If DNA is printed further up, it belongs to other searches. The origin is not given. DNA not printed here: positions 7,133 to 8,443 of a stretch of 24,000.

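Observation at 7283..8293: LysR-type DNA-binding domain fused in-frame to the YqeC selenium-cofactor P-loop protein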

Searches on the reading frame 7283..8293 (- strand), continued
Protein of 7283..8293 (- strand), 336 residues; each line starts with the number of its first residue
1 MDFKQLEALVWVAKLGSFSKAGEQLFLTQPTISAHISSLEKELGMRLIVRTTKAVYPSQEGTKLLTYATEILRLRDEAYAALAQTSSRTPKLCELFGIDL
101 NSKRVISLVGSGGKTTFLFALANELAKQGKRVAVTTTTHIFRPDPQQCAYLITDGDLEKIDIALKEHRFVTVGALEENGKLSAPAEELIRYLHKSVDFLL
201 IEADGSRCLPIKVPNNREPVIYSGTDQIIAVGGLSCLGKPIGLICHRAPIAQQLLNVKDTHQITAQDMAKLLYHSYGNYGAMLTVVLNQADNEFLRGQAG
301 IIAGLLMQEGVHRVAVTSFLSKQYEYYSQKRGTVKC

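Call 49: predict_structure(alignment_id=A2)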
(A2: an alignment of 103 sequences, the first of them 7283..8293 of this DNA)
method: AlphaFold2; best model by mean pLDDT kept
length: 336 residues; sequences in the alignment: 103
mean_pLDDT: 94.9   pTM: 0.79
mean pLDDT of the five models: 94.9, 94.5, 94.6, 94.4, 94.4
residues with pLDDT >= 90: 308; 70-90: 18; 50-70: 4; < 50: 6
segments of 3 or more residues with pLDDT < 50: 331-336
pLDDT, mean of each block of 10 residues (from residue 1): 94 97 94 97 98 96 97 89 70 97 98 97 98 97 96 98 98 97 98 99 95 97 98 98 98 98 99 98 98 94 98 96 91 42
secondary structure, 60 per line:
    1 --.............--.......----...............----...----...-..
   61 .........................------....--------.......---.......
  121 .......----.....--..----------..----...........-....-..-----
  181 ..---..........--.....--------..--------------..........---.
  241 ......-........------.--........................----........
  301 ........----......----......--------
elements in order: H3-15 H18-24 H29-43 E48-50 E55-57 H59-85 H92-95 E104-110 H114-127 E132-136 H157-167 E169-172 H186-195 E198-202 E227-233 H241-244 H248-255 H265-282 E283-288 H293-308 E313-318 E323-328

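Call 51: fold_search(model_id=the predicted structure, library=pdb)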
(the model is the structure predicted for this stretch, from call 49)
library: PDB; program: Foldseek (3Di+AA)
matches with E <= 10: 1487; with E <= 0.001: 116
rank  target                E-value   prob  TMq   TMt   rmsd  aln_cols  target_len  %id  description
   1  5y2v_D                4.9e-07  1.00  0.25  0.27  13.9       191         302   19  Strcutrue of the full-length CcmR complexed with 2-OG from Synechocystis PCC6803 (released 2017-12-27)
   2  3k1n_B                9.6e-07  1.00  0.25  0.27  10.2       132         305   27  Crystal Structure of full-length BenM (released 2010-09-29)
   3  7d98_Q                1.2e-06  1.00  0.24  0.28  15.9       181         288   17  Crystal structure of full-length CbnR complexed with the target DNA complex (released 2021-03-10)
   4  5y2v_B                1.2e-06  1.00  0.25  0.28  19.3       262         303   15  Strcutrue of the full-length CcmR complexed with 2-OG from Synechocystis PCC6803 (released 2017-12-27)
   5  3k1m_B                1.5e-06  1.00  0.25  0.27  11.4       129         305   26  Crystal Structure of full-length BenM, R156H mutant (released 2010-09-29)
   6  5y2v_C                1.6e-06  1.00  0.24  0.27  13.8       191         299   19  Strcutrue of the full-length CcmR complexed with 2-OG from Synechocystis PCC6803 (released 2017-12-27)
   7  4ihs_C                1.9e-06  1.00  0.25  0.92   1.1        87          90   32  Crystal Structure of BenM_DBD/catB site 1 DNA Complex (released 2013-07-10)
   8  3ndb_B                2.1e-06  1.00  0.36  0.30  15.2       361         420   17  Crystal structure of a signal sequence bound to the signal recognition particle (released 2011-02-23)
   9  3m1e                  2.3e-06  1.00  0.25  0.93   1.3        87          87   32  Crystal Structure of BenM_DBD (released 2011-04-27)
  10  5y9s_C                2.6e-06  1.00  0.25  0.29   7.3       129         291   26  Crystal structure of VV2_1132, a LysR family transcriptional regulator (released 2018-03-28)
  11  6g4r_B                3.5e-06  1.00  0.23  0.24  11.4       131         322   22  Corynebacterium glutamicum OxyR C206S mutant, H2O2-bound (released 2018-12-05)
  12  5y9s_D                3.5e-06  1.00  0.25  0.29  12.3       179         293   21  Crystal structure of VV2_1132, a LysR family transcriptional regulator (released 2018-03-28)
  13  6g1d_C                4.4e-06  1.00  0.25  0.27  13.6       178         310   17  Corynebacterium glutamicum OxyR C206 mutant (released 2018-12-05)
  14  4ihs_A                5.0e-06  1.00  0.25  0.92   1.1        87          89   32  Crystal Structure of BenM_DBD/catB site 1 DNA Complex (released 2013-07-10)
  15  3hhg_B                5.0e-06  1.00  0.25  0.29   9.5       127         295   26  Structure of CrgA, a LysR-type transcriptional regulator from Neisseria meningitidis. (released 2009-07-07)
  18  4ihs_B                6.0e-06  1.00  0.24  0.83   2.6        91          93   31  Crystal Structure of BenM_DBD/catB site 1 DNA Complex (released 2013-07-10)
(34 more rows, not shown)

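Call 56: search_solved_structures(query=A1, max_evalue=0.1)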
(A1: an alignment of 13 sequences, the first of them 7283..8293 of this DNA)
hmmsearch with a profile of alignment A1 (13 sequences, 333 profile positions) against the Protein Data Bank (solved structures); distinct sequences matched with E-value up to 0.1: 65 (the best 60 are shown).
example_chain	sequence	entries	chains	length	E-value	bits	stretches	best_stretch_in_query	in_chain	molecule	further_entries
3m1e_A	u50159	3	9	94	1.1e-12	51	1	1-83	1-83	HTH-type transcriptional regulator benM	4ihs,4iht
5y2v_A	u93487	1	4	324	1.2e-12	50.8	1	3-86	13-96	Rubisco operon transcriptional regulator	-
3k1p_A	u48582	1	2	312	1.1e-11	47.7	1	1-83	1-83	HTH-type transcriptional regulator benM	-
3k1m_A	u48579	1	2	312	1.1e-11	47.7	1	1-83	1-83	HTH-type transcriptional regulator benM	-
2h99_A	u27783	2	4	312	1.1e-11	47.7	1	1-83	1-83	HTH-type transcriptional regulator benM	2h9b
3k1n_A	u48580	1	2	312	1.1e-11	47.7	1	1-83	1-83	HTH-type transcriptional regulator benM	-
3hhg_A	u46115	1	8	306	8.3e-11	44.8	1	5-82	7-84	Transcriptional regulator, LysR family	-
5xxp_A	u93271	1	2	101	6.8e-10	41.8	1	1-75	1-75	LysR-type regulatory protein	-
2h98_A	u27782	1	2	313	7e-10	41.8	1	1-90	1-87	HTH-type transcriptional regulator catM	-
7yhj_A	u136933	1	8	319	1.5e-09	40.7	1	3-86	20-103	Probable HTH-type transcriptional regulator LrhA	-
22xo_A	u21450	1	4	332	1.6e-09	40.6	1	3-86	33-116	Probable HTH-type transcriptional regulator LrhA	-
3fzv_A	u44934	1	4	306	1.8e-09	40.4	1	3-78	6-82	Probable transcriptional regulator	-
6g1b_B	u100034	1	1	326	2e-09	40.3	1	3-78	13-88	Hydrogen peroxide-inducible genes activator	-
6g1b_J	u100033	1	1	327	2e-09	40.3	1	3-78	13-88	Hydrogen peroxide-inducible genes activator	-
6g4r_B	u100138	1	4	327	2e-09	40.2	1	3-78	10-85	Hydrogen peroxide-inducible genes activator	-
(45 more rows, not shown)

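Call 57: list_cluster_members(proteins=[P0001, P0002, P0003, P0005, P0007, P0008])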
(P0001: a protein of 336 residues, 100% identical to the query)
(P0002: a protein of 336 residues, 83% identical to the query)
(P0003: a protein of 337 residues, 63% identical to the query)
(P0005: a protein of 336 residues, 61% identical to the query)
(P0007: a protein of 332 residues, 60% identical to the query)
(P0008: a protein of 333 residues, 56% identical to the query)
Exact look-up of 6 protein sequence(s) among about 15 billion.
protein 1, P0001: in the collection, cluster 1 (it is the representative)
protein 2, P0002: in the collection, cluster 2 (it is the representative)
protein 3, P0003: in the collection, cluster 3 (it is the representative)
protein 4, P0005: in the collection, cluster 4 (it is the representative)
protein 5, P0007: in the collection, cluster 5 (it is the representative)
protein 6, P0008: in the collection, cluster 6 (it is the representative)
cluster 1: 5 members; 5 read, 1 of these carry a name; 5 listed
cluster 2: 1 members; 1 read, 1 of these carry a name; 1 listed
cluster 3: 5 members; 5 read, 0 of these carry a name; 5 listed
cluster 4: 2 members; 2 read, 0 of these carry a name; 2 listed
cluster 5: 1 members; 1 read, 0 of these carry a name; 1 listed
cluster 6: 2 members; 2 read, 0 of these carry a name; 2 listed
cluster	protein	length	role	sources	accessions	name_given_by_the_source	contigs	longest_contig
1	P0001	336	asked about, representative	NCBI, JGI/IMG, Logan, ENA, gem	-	-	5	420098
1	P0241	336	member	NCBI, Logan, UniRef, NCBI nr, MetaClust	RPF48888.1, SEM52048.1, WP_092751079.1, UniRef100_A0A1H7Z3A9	putative selenium-dependent hydroxylase accessory protein YqeC [Hydrogenoanaerobacterium ... | Probable selenium-dependent hydroxylase accessory protein YqeC n=1 ... | selenium cofactor biosynthesis protein YqeC [Hydrogenoanaerobacterium saccharovorans]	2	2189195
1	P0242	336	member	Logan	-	-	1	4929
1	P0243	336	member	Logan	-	-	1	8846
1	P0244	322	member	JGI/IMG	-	-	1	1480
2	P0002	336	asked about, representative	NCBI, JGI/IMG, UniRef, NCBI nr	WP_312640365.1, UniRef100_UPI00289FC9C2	selenium cofactor biosynthesis protein YqeC [Hydrogenoanaerobacterium sp.] | selenium cofactor biosynthesis protein YqeC n=1 Tax=Hydrogenoanaerobacterium sp. ...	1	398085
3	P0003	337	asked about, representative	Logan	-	-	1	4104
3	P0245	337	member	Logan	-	-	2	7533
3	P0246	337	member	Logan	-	-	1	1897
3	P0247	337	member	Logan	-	-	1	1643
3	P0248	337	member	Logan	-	-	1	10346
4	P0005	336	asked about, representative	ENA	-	-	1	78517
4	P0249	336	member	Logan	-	-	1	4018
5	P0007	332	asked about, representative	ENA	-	-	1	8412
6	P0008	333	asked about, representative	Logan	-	-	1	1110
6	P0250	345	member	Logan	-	-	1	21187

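Call 58: find_encoding_contigs(protein=P0250, flank=6000, max_places=1)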
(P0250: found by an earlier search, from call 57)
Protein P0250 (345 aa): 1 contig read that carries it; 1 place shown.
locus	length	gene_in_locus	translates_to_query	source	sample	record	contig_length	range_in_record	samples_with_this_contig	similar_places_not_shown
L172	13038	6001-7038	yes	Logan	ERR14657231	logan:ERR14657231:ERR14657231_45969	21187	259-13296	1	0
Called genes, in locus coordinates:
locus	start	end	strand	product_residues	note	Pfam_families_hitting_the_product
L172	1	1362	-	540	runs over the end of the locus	?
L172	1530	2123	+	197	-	PF12646:DUF3783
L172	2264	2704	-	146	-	PF00585:Thr_dehydrat_C (faint), PF01842:ACT (weak), PF13291:ACT_4 (faint), PF19571:ACT_8, PF01842:ACT, PF22629:ACT_AHAS_ss (weak)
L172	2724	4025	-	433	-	PF00501:AMP-binding, PF04443:LuxE (weak), PF14535:AMP-binding_C_2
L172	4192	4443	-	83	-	PF11823:Se_S_carrier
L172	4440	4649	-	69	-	PF01206:TusA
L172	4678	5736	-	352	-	PF04143:Sulf_transp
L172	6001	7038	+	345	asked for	PF00126:HTH_1, PF19842:YqeC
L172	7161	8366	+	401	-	PF22020:RlmL_1st, PF02926:THUMP, PF01170:UPF0020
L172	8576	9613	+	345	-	PF02086:MethyltransfD12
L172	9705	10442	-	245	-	PF03883:H2O2_YaaD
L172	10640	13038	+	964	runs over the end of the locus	-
